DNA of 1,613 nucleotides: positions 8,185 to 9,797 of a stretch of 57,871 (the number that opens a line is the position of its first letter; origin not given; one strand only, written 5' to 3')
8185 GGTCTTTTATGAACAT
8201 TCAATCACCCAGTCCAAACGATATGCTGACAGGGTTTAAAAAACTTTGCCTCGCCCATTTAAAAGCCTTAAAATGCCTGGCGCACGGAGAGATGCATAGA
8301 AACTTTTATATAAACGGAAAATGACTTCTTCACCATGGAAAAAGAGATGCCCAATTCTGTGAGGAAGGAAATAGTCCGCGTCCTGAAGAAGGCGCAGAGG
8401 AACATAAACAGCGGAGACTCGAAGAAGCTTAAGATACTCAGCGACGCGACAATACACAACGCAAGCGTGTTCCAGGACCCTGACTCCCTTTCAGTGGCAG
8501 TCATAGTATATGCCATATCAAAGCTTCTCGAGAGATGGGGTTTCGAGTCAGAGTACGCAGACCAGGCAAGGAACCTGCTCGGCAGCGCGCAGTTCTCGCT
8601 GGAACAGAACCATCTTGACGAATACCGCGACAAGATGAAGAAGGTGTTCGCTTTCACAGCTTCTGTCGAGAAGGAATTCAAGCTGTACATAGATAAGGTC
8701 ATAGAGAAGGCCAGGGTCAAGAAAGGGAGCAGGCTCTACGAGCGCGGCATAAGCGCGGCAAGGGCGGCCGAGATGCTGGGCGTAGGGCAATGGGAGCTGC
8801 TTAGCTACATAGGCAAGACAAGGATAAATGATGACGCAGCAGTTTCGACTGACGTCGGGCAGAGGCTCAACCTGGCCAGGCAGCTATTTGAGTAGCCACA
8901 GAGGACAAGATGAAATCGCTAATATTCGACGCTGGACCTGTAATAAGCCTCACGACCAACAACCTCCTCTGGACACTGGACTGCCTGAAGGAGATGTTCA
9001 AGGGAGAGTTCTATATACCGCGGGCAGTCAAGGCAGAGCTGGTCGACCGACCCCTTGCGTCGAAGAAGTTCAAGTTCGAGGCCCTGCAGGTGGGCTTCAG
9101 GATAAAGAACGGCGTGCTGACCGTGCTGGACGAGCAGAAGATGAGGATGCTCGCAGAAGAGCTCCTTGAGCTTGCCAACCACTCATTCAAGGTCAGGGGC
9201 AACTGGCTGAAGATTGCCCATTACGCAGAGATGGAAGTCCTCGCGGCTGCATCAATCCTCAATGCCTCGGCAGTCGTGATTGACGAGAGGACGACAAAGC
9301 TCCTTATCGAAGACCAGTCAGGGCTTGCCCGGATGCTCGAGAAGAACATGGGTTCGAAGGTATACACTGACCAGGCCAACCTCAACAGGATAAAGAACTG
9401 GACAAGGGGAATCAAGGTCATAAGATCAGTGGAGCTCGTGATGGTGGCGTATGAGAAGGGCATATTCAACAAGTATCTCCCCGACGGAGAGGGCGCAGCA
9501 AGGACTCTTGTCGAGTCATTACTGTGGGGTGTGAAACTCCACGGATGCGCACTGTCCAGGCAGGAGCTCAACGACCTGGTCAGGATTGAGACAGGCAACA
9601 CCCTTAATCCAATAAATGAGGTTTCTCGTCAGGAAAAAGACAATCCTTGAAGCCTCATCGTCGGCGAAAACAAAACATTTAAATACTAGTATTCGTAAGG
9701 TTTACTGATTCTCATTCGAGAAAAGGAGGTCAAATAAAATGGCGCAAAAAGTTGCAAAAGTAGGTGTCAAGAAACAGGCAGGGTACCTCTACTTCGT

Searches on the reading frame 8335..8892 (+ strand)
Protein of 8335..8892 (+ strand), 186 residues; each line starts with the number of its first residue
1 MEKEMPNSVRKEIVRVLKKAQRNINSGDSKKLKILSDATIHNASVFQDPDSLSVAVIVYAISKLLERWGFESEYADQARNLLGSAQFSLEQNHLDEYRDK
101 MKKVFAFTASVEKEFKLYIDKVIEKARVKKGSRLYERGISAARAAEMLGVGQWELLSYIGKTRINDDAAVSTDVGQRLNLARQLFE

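Call 7: search_protein_families(library=pfam, proteins=[window:8335-8892:+], max_evalue=0.01)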
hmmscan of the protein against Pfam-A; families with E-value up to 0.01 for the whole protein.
window:8335-8892:+ (186 aa): 0 families

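Call 21: search_protein_families(library=padloc, proteins=[window:8335-8892:+], max_evalue=0.01)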
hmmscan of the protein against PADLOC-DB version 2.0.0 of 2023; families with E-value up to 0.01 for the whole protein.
window:8335-8892:+ (186 aa): 2 families
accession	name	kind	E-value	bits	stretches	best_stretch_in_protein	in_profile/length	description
PDLC05076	PDC-S70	-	0.0017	16.5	1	120-169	21-73/94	-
PDLC02626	DrmD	-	0.0046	14.3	1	37-101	18-82/276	DrmD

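Call 52: search_protein_families(library=ncbifam, proteins=[window:8335-8892:+], max_evalue=0.01)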
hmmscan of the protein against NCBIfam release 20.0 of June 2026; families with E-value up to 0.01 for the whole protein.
window:8335-8892:+ (186 aa): 0 families

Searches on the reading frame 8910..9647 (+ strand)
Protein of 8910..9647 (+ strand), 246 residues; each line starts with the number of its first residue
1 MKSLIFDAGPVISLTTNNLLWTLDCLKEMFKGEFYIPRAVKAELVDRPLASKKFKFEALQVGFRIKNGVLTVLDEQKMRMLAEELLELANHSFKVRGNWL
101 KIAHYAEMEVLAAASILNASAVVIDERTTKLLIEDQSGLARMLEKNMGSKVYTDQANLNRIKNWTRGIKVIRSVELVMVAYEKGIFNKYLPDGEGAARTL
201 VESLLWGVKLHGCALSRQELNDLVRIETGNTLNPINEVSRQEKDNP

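Call 7: search_protein_families(library=pfam, proteins=[window:8910-9647:+], max_evalue=0.01)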
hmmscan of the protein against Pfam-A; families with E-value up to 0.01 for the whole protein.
window:8910-9647:+ (246 aa): 0 families

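Call 21: search_protein_families(library=padloc, proteins=[window:8910-9647:+], max_evalue=0.01)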
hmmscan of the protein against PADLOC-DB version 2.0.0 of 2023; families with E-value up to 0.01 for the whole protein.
window:8910-9647:+ (246 aa): 3 families
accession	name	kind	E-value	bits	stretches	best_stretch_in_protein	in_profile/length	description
PDLC05071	PDC-S70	-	0.0003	18.9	0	3-47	2-42/161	-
PDLC05073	PDC-S70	-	0.0003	18.7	0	4-128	3-101/162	-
PDLC05068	PDC-S70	-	0.00043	18.8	0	5-48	4-43/125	-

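Call 52: search_protein_families(library=ncbifam, proteins=[window:8910-9647:+], max_evalue=0.01)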
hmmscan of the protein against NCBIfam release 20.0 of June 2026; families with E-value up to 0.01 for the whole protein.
window:8910-9647:+ (246 aa): 0 families
